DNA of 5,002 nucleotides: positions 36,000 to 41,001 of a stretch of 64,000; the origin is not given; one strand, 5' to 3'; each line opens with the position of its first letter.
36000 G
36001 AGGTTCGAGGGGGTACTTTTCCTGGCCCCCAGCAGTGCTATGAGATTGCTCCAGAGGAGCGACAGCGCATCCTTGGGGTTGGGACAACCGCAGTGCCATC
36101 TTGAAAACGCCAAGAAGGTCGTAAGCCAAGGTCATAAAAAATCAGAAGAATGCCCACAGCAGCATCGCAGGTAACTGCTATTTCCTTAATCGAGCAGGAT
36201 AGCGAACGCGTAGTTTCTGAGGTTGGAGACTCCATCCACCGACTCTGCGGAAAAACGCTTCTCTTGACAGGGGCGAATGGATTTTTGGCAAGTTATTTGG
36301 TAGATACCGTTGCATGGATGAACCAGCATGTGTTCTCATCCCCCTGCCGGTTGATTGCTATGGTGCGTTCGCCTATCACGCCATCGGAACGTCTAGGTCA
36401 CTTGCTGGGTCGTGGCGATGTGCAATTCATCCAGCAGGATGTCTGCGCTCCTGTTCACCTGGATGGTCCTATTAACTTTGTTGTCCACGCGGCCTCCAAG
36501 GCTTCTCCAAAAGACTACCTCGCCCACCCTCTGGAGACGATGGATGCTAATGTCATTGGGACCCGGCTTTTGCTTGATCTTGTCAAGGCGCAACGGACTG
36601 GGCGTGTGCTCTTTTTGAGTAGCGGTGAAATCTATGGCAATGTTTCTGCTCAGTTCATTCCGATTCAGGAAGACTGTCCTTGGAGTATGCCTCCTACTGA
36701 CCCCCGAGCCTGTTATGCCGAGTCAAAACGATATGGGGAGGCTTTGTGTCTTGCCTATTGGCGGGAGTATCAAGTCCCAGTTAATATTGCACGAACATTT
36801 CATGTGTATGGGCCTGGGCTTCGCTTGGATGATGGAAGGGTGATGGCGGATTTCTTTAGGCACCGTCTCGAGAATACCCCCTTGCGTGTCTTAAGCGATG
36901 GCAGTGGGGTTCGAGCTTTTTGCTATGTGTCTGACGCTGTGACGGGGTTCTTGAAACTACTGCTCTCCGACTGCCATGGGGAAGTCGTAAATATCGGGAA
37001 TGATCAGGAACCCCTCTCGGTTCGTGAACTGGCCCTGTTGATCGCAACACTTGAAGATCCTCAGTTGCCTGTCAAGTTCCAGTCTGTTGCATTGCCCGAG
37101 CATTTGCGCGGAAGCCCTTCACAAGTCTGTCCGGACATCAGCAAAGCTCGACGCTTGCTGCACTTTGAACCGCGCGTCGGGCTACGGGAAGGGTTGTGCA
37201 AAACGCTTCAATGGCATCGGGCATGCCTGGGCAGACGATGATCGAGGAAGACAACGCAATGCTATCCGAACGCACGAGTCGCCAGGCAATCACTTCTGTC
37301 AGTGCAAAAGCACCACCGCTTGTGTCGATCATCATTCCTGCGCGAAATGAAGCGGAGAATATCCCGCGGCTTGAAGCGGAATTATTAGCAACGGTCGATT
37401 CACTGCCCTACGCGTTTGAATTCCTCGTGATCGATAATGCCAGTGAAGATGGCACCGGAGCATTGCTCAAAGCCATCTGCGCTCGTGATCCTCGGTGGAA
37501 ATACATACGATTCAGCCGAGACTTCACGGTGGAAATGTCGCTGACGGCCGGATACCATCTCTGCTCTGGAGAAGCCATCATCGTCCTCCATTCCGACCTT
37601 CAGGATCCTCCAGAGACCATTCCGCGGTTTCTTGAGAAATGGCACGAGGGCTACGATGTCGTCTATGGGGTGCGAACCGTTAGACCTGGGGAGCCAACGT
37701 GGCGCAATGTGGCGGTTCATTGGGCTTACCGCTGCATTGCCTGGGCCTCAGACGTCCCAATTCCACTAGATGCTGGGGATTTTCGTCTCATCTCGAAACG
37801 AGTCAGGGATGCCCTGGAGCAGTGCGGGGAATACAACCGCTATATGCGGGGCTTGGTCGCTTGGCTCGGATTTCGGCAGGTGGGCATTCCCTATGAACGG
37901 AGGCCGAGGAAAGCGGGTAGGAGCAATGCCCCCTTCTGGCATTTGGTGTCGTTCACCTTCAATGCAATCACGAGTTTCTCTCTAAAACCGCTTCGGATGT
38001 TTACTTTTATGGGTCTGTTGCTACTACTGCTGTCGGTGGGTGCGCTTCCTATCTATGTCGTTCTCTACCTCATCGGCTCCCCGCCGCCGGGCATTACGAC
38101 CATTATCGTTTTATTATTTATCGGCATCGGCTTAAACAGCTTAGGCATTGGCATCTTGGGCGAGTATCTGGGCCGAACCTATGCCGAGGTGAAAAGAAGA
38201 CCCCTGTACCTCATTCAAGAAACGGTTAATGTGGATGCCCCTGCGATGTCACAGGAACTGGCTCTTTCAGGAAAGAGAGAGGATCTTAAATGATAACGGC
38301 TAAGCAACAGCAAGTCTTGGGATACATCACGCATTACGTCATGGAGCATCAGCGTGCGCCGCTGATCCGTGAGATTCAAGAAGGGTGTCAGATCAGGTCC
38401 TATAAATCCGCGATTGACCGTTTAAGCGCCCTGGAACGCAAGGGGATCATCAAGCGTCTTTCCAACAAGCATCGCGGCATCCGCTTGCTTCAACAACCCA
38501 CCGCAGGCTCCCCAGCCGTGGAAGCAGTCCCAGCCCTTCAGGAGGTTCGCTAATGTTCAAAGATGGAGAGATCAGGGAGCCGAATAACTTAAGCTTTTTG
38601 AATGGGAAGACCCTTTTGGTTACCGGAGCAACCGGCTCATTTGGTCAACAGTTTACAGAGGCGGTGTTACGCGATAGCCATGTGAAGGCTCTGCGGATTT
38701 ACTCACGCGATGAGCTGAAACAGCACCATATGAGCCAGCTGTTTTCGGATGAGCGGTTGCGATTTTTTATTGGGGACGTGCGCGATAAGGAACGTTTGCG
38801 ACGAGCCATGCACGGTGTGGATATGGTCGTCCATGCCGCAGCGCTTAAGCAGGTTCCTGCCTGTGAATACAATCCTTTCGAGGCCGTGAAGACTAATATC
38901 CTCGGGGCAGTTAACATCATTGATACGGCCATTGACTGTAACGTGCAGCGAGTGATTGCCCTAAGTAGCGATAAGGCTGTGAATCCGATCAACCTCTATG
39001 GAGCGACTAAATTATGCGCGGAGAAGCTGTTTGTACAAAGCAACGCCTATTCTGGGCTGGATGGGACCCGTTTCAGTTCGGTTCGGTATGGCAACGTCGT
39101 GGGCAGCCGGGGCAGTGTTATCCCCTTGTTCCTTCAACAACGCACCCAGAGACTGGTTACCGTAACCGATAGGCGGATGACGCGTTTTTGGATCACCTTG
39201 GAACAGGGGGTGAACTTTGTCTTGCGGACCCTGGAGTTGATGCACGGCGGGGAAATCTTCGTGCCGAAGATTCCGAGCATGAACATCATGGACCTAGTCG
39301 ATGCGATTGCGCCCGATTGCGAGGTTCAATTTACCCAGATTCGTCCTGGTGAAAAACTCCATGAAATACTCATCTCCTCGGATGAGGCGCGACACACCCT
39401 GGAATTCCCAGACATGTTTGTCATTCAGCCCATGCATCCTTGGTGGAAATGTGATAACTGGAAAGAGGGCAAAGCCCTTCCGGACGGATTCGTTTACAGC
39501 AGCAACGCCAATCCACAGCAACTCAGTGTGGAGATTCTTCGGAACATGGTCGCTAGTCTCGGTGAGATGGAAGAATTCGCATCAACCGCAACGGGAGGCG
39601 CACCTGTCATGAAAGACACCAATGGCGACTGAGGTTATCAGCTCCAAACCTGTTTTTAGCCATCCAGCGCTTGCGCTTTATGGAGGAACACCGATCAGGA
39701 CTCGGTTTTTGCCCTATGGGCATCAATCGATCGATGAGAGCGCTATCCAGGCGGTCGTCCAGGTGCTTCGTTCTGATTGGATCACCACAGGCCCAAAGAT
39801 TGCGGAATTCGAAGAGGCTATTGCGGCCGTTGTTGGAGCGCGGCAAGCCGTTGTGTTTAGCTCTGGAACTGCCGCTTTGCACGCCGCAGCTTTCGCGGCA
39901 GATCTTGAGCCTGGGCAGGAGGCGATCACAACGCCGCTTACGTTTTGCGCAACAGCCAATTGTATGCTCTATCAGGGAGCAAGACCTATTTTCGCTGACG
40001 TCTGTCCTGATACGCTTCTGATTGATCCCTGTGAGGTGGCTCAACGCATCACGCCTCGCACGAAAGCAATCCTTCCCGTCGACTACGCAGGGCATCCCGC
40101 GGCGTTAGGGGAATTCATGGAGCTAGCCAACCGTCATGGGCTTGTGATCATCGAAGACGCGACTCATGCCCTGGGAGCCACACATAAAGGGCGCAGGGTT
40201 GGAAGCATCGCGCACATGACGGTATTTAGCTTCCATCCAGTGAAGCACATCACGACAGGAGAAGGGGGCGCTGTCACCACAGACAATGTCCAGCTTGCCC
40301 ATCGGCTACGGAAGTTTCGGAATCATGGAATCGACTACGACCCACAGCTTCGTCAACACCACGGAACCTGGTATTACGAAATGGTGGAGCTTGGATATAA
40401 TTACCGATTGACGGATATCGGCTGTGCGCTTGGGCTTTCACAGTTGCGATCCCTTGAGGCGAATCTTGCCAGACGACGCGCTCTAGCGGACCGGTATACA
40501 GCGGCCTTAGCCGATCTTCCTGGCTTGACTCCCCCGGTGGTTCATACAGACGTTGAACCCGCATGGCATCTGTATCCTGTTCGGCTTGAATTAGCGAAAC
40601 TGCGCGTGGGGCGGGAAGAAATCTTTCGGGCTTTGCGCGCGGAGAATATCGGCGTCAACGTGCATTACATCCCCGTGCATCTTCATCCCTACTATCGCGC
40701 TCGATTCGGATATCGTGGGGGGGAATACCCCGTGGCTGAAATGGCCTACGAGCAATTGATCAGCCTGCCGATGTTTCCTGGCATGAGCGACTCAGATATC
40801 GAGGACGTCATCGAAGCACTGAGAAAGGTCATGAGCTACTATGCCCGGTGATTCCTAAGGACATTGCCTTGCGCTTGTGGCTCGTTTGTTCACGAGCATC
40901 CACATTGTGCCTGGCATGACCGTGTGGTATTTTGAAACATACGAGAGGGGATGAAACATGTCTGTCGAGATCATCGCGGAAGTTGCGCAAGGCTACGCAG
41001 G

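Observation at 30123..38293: CDP-deoxyhexose pathway coupled to two different carbon-branching enzymes (ALS/YerE-like ThDP enzyme and a PanB homolog)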

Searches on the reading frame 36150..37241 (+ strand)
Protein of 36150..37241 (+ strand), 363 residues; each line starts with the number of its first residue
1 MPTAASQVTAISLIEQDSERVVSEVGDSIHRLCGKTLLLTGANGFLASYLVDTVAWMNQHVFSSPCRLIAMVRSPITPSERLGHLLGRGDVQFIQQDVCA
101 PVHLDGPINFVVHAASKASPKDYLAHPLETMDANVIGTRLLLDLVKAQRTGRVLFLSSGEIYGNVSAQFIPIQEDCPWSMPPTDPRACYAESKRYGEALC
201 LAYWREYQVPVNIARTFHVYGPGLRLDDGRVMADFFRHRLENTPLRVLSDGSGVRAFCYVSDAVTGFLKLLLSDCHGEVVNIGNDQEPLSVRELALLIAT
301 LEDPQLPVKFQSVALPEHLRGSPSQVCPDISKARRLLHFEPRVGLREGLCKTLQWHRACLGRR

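Call 3: search_protein_families(library=pfam, proteins=[window:36150-37241:+])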
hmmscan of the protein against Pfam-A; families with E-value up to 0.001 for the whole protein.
window:36150-37241:+ (363 aa): 5 families
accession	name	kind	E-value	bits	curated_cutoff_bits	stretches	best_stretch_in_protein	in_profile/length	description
PF01370.27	Epimerase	-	1e-42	146.7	20.9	1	38-283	2-240/240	NAD dependent epimerase/dehydratase family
PF16363.11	GDP_Man_Dehyd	-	1.8e-27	97.1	27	1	38-350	1-330/332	GDP-mannose 4,6 dehydratase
PF07993.18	NAD_binding_4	-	5.5e-09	36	20.1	1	108-221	89-209/258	Male sterility protein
PF01073.25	3Beta_HSD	-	2.8e-07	30.3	22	1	39-202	2-159/280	3-beta hydroxysteroid dehydrogenase/isomerase family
PF04321.23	RmlD_sub_bind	-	0.00065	19.3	27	1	36-253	2-181/287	RmlD substrate binding domain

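Call 4: search_protein_families(library=ncbifam, proteins=[window:36150-37241:+])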
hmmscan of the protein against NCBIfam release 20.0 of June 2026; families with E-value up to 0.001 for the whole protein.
window:36150-37241:+ (363 aa): 17 families
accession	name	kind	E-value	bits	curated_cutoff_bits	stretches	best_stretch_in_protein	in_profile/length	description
TIGR01181.1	dTDP_gluc_dehyt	equivalog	1.9e-26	92.9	365.1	1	37-357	2-312/321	dTDP-glucose 4,6-dehydratase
TIGR04180.1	EDH_00030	hypoth_equivalog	2.4e-26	92.5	475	1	38-342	2-295/297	NAD-dependent 4,6-dehydratase LegB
TIGR01179.1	galE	equivalog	1.1e-16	60.6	262.3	2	37-221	2-178/332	UDP-glucose 4-epimerase GalE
NF008872.0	PRK11908.1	equivalog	3e-16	59.4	294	1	37-357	4-336/349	bifunctional UDP-4-keto-pentose/UDP-xylose synthase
NF005998.1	PRK08125.1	equivalog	2.1e-15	56.1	777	1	36-355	317-648/649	bifunctional UDP-4-amino-4-deoxy-L-arabinose formyltransferase/UDP-glucuronic acid oxidase ArnA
TIGR02622.1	CDP_4_6_dhtase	equivalog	3.3e-13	49.5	278.45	1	34-358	4-332/352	CDP-glucose 4,6-dehydratase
NF047922.1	GDPFucSynFcl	equivalog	5.7e-12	45.7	500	1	116-356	70-301/308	GDP-L-fucose synthase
NF011728.1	PRK15181.1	equivalog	1.3e-11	44.2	760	1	32-356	13-337/348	Vi polysaccharide biosynthesis UDP-N-acetylglucosaminuronic acid C-4 epimerase TviC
NF007582.0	PRK10217.1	equivalog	3.2e-11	42.9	698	1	37-358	4-333/355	dTDP-glucose 4,6-dehydratase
NF007490.0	PRK10084.1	subfamily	7.6e-10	38.3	649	1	80-357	41-335/361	dTDP-glucose 4,6-dehydratase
TIGR02197.1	heptose_epim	equivalog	1.3e-09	37.7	274.6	1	38-355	2-312/316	ADP-glyceromanno-heptose 6-epimerase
TIGR01746.1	Thioester-redct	subfamily_domain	1.7e-09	37.4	213.35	1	109-221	90-197/371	thioester reductase domain-containing protein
NF042422.1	oxyalk_red_OleD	equivalog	9.9e-09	35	580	1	37-304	3-253/329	2-alkyl-3-oxoalkanoate reductase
NF007956.0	PRK10675.1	subfamily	1.3e-07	31.1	394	1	86-197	54-157/338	UDP-glucose 4-epimerase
NF043036.1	ErythonDh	equivalog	3.9e-05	23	325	1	37-206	3-166/321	D-erythronate dehydrogenase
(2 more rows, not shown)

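Call 59: search_solved_structures(query=window:36150-37241:+, max_evalue=1e-10)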
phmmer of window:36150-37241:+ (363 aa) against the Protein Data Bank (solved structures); distinct sequences matched with E-value up to 1e-10: 56.
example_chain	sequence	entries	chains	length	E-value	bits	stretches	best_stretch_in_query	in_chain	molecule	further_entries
2b69_A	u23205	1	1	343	1.4e-51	178.9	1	35-358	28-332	UDP-glucuronate decarboxylase 1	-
4gll_A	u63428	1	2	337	1.5e-51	178.8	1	35-358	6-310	UDP-glucuronic acid decarboxylase 1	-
4m55_A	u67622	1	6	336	7.4e-51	176.5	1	35-358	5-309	UDP-glucuronic acid decarboxylase 1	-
4lk3_A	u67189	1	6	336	1e-50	176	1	35-358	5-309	UDP-glucuronic acid decarboxylase 1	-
8vr2_A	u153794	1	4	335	2.8e-30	108.8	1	31-358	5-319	NAD-dependent epimerase/dehydratase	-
8v4g_A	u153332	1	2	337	2e-25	92.8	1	23-305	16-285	Putative nucleotide sugar dehydratase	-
8v4h_A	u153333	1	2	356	2.3e-25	92.6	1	23-305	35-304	Putative nucleotide sugar dehydratase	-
6zl6_A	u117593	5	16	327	4.5e-24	88.3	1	37-350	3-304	Epimerase domain-containing protein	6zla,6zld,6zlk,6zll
6zlj_A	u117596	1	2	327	1.4e-23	86.7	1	37-350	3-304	Epimerase domain-containing protein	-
6bwl_A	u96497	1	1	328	1.1e-22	83.8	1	38-358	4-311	Pal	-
6pmh_A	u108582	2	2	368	9.2e-22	80.8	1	16-356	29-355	UDP-glucose 4-epimerase related protein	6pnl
6kv9_A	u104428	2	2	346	7.1e-21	77.8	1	35-360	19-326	MoeE5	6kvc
6bi4_A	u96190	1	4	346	1.5e-20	76.8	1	98-357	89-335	dTDP-glucose 4,6-dehydratase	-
1r66_A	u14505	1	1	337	2.6e-19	72.7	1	107-358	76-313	TDP-glucose-4,6-dehydratase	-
7ys8_A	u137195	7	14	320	3.4e-19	72.3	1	38-357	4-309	UDP-glucose 4-epimerase | UDP-glucose 4-epimerase along with EC 5.1.3.2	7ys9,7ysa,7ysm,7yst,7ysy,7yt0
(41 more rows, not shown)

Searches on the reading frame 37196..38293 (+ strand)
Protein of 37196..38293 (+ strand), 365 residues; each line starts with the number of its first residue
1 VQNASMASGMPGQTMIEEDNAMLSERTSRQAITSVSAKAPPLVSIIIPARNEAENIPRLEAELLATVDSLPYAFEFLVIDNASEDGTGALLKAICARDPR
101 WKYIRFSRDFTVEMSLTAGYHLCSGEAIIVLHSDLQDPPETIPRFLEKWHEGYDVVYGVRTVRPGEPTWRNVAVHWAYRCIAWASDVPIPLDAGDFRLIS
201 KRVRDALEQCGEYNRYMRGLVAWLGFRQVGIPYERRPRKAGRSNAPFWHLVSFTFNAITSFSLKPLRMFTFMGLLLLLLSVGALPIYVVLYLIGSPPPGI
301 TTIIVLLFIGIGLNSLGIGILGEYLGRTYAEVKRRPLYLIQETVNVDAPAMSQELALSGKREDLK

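Call 3: search_protein_families(library=pfam, proteins=[window:37196-38293:+])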
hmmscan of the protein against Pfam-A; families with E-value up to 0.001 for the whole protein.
window:37196-38293:+ (365 aa): 1 family
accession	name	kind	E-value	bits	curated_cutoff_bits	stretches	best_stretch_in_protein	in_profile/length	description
PF00535.33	Glycos_transf_2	-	4.8e-25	88.9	23.3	1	44-174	1-129/168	Glycosyl transferase family 2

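Call 4: search_protein_families(library=ncbifam, proteins=[window:37196-38293:+])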
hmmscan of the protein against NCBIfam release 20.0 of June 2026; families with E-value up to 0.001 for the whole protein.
window:37196-38293:+ (365 aa): 11 families
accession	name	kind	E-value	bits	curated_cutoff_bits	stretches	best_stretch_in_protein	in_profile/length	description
NF047588.1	GlcsyltransPgfSStrep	equivalog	3.8e-66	223.4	500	1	43-343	3-305/308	glycosyltransferase PgfS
NF007986.1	PRK10714.1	equivalog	2e-43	148.6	529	1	43-346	8-314/316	undecaprenyl-phosphate 4-deoxy-4-formamido-L-arabinose transferase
TIGR04283.1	glyco_like_mftF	equivalog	4e-09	36.4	182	1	43-199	1-142/221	TIGR04283 family arsenosugar biosynthesis glycosyltransferase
TIGR03937.1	PgaC_IcaA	equivalog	1.5e-07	30.8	422.3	1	25-134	28-135/407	poly-beta-1,6-N-acetyl-D-glucosamine synthase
TIGR03469.1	HpnB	hypoth_equivalog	2.7e-07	30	379.25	1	30-96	32-97/386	hopene-associated glycosyltransferase HpnB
NF010496.0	PRK13915.1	equivalog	2.2e-06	27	262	1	30-138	20-130/307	glucosyl-3-phosphoglycerate synthase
NF045692.1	OglycostaseCruG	equivalog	6.7e-06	25.3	600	1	42-104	42-101/386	2'-O-glycosyltransferase CruG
TIGR03965.1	mycofact_glyco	equivalog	2.5e-05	23.3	280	1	17-137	47-167/467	mycofactocin biosynthesis glycosyltransferase MftF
TIGR04182.1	glyco_TIGR04182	equivalog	2.7e-05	23.7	325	0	43-161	2-110/293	S-layer glycoprotein N-glycosyltransferase AglJ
NF041875.1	EPS_EpsD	equivalog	6.5e-05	22.5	370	1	43-157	1-112/325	exopolysaccharide biosynthesis glycosyltransferase EpsD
NF047683.1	TeichurnBiosyTuaG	equivalog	0.00028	20.6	400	1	39-145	4-107/252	teichuronic acid biosynthesis protein TuaG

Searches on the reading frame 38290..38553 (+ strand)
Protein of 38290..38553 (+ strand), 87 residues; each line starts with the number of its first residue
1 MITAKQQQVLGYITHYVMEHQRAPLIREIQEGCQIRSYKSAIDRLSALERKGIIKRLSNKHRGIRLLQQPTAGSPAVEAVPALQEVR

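Call 3: search_protein_families(library=pfam, proteins=[window:38290-38553:+])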
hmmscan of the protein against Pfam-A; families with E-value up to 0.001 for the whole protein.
window:38290-38553:+ (87 aa): 1 family
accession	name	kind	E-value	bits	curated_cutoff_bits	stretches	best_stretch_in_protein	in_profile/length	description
PF01726.22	LexA_DNA_bind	-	1.7e-14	53.8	23.7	1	2-63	4-65/65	LexA DNA binding domain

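Call 4: search_protein_families(library=ncbifam, proteins=[window:38290-38553:+])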
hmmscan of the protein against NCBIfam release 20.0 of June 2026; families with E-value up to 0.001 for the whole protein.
window:38290-38553:+ (87 aa): 1 family
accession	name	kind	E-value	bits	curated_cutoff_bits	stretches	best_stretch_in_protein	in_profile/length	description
TIGR00498.1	lexA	equivalog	5.8e-16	58.7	110.95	1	2-73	4-78/203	transcriptional repressor LexA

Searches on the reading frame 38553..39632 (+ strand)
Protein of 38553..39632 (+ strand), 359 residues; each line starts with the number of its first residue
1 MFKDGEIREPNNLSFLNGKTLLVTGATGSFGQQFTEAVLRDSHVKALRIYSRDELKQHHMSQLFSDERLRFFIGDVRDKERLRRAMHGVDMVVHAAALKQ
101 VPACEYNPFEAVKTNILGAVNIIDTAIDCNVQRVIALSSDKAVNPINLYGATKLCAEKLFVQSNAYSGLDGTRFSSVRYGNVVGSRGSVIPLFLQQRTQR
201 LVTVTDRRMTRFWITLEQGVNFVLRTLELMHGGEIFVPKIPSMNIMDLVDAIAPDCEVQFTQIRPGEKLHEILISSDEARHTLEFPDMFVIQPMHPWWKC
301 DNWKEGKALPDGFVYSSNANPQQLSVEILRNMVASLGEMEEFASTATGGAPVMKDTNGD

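Call 3: search_protein_families(library=pfam, proteins=[window:38553-39632:+])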
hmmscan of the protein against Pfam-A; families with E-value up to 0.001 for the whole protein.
window:38553-39632:+ (359 aa): 11 families
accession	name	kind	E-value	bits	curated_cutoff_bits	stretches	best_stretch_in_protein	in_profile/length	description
PF02719.21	Polysacc_synt_2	-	1.2e-98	330.4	20.2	1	21-292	1-292/293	Polysaccharide biosynthesis protein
PF01370.27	Epimerase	-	2.6e-24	86.4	20.9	1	22-229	2-227/240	NAD dependent epimerase/dehydratase family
PF01073.25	3Beta_HSD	-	4.9e-17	62.3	22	1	22-145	1-122/280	3-beta hydroxysteroid dehydrogenase/isomerase family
PF16363.11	GDP_Man_Dehyd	-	3.2e-14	53.6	27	1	22-141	1-131/332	GDP-mannose 4,6 dehydratase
PF13460.12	NAD_binding_10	-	4.8e-12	46.6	27.2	1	25-143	1-102/184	NAD(P)H-binding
PF04321.23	RmlD_sub_bind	-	5.4e-11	42.5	27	1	20-164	2-140/287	RmlD substrate binding domain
PF05368.20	NmrA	-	4.7e-09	36.7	27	1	19-135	3-103/298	NmrA-like family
PF07993.18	NAD_binding_4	-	1.9e-07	31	20.1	1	23-144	1-141/258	Male sterility protein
PF00106.31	adh_short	-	4.8e-06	26.6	26.6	1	19-160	1-160/195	short chain dehydrogenase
PF03435.24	Sacchrp_dh_NADP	-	4.9e-05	24.1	25.1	1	22-96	2-76/129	Saccharopine dehydrogenase NADP binding domain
PF08659.16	KR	-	0.00051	20.5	22.6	1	20-139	2-136/180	KR domain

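Call 4: search_protein_families(library=ncbifam, proteins=[window:38553-39632:+])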
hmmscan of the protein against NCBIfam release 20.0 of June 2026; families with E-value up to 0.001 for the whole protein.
window:38553-39632:+ (359 aa): 24 families
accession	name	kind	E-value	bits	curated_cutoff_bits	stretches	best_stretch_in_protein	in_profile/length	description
TIGR03589.1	PseB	equivalog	8.8e-147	488.2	407.75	1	16-332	2-323/324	UDP-N-acetylglucosamine 4,6-dehydratase (inverting)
TIGR04130.1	FnlA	equivalog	1.9e-73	247.3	730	1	16-294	2-285/337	UDP-N-acetylglucosamine 4,6-dehydratase/5-epimerase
TIGR04180.1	EDH_00030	hypoth_equivalog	3.9e-19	68.8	475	1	22-140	2-122/297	NAD-dependent 4,6-dehydratase LegB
TIGR01179.1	galE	equivalog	2.9e-14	52.7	262.3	1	21-186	2-180/332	UDP-glucose 4-epimerase GalE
NF041293.1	G6PDh_Azf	equivalog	6.6e-14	51.9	400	1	19-175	3-146/252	NAD-dependent glucose-6-phosphate dehydrogenase Azf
TIGR03466.1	HpnA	hypoth_equivalog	1.5e-13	50.4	367.65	1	20-142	2-116/327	hopanoid-associated sugar epimerase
TIGR02622.1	CDP_4_6_dhtase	equivalog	2.2e-12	46.8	278.45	1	15-142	1-132/352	CDP-glucose 4,6-dehydratase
NF052578.1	StrlDmthSdmBMthl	equivalog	6.3e-11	42.6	600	1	20-151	2-124/328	sterol demethylase protein SdmB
TIGR01181.1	dTDP_gluc_dehyt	equivalog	1.2e-10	41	365.1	1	21-147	2-133/321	dTDP-glucose 4,6-dehydratase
TIGR01214.1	rmlD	equivalog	2.9e-10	39.7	224.05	1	20-164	1-139/285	dTDP-4-dehydrorhamnose reductase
NF042423.1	oxyalk_red_Shew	equivalog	1.9e-08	33.8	580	1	19-138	9-117/331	2-alkyl-3-oxoalkanoate reductase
TIGR02197.1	heptose_epim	equivalog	1.1e-07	31.4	274.6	1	21-186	1-174/316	ADP-glyceromanno-heptose 6-epimerase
NF042422.1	oxyalk_red_OleD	equivalog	3.4e-07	29.9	580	1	21-139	3-110/329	2-alkyl-3-oxoalkanoate reductase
NF007956.0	PRK10675.1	subfamily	3.5e-07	29.7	394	1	21-140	3-125/338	UDP-glucose 4-epimerase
NF011728.1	PRK15181.1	equivalog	4e-07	29.3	760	1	16-135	13-137/348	Vi polysaccharide biosynthesis UDP-N-acetylglucosaminuronic acid C-4 epimerase TviC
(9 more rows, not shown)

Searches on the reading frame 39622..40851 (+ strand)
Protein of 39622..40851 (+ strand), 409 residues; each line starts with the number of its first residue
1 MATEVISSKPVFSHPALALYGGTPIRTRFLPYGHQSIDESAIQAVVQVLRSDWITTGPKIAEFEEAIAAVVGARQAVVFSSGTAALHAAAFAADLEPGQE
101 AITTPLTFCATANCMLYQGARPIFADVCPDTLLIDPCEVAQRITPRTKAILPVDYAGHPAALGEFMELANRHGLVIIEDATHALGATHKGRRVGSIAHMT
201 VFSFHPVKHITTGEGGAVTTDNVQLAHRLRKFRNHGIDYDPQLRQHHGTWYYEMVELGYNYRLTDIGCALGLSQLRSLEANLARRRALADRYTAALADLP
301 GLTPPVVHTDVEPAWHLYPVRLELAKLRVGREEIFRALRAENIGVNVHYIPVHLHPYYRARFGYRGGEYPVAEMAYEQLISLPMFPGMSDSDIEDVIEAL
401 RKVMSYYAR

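Call 3: search_protein_families(library=pfam, proteins=[window:39622-40851:+])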
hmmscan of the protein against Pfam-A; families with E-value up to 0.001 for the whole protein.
window:39622-40851:+ (409 aa): 3 families
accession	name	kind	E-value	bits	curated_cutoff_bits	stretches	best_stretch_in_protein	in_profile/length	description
PF01041.23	DegT_DnrJ_EryC1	-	1.1e-123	413.4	19.8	1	36-401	2-360/360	DegT/DnrJ/EryC1/StrS aminotransferase family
PF01053.26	Cys_Met_Meta_PP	-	9.5e-07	28.1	27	1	58-186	52-180/381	Cys/Met metabolism PLP-dependent enzyme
PF00155.27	Aminotran_1_2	-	1.1e-05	25.2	19.7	1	57-186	40-192/361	Aminotransferase class I and II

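Call 4: search_protein_families(library=ncbifam, proteins=[window:39622-40851:+])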
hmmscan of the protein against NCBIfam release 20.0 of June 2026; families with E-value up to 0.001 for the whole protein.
window:39622-40851:+ (409 aa): 16 families
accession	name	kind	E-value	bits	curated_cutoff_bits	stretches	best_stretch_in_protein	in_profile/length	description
TIGR03588.1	PseC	equivalog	4.8e-141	470.1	423.5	1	29-404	1-380/380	UDP-4-amino-4,6-dideoxy-N-acetyl-beta-L-altrosamine transaminase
NF008658.2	PRK11658.1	equivalog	2.5e-104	348.9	631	1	28-404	3-377/379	UDP-4-amino-4-deoxy-L-arabinose aminotransferase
NF008687.0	PRK11706.1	equivalog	5.3e-71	239.3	375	1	43-404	15-374/375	dTDP-4-amino-4,6-dideoxygalactose transaminase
TIGR04181.1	NHT_00031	hypoth_equivalog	1.5e-67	228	420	1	38-383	9-357/359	LegC family aminotransferase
TIGR04427.1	PLP_DesI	equivalog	5e-67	226.7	650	1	17-403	8-382/390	dTDP-4-dehydro-6-deoxyglucose aminotransferase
TIGR02379.1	ECA_wecE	subfamily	5.9e-57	193.1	434.85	1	65-404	38-375/376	dTDP-4-amino-4,6-dideoxy-D-glucose transaminase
NF011936.0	PRK15407.1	equivalog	4.8e-53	180.4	423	2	30-238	37-253/440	lipopolysaccharide biosynthesis protein RfbH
NF041364.1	GntC_guanitoxin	equivalog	2.2e-06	26.8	415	1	64-182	43-176/356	guanitoxin biosynthesis PLP-dependent (S)-gamma-hydroxy-L-arginine cyclodehydratase GntC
NF005732.0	PRK07550.1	equivalog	6.6e-05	22.1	366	1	65-182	85-208/389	aminotransferase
NF004650.0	PRK05994.1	equivalog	9.3e-05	21.4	667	1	56-187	61-192/427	O-acetylhomoserine aminocarboxypropyltransferase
NF009079.0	PRK12414.1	subfamily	0.00011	21.3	481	1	76-151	93-167/384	methionine aminotransferase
TIGR01325.1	O_suc_HS_sulf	equivalog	0.00014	20.6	510.05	1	56-227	52-222/380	O-succinylhomoserine sulfhydrylase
NF004125.0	PRK05613.1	equivalog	0.00046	18.8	765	1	56-204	67-214/437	O-acetylhomoserine/O-acetylserine sulfhydrylase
NF004627.0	PRK05968.1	subfamily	0.00058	18.8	508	0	57-101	62-105/389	hypothetical protein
NF006347.0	PRK08574.1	equivalog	0.00083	18.2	477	0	57-112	52-106/385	cystathionine gamma-synthase family protein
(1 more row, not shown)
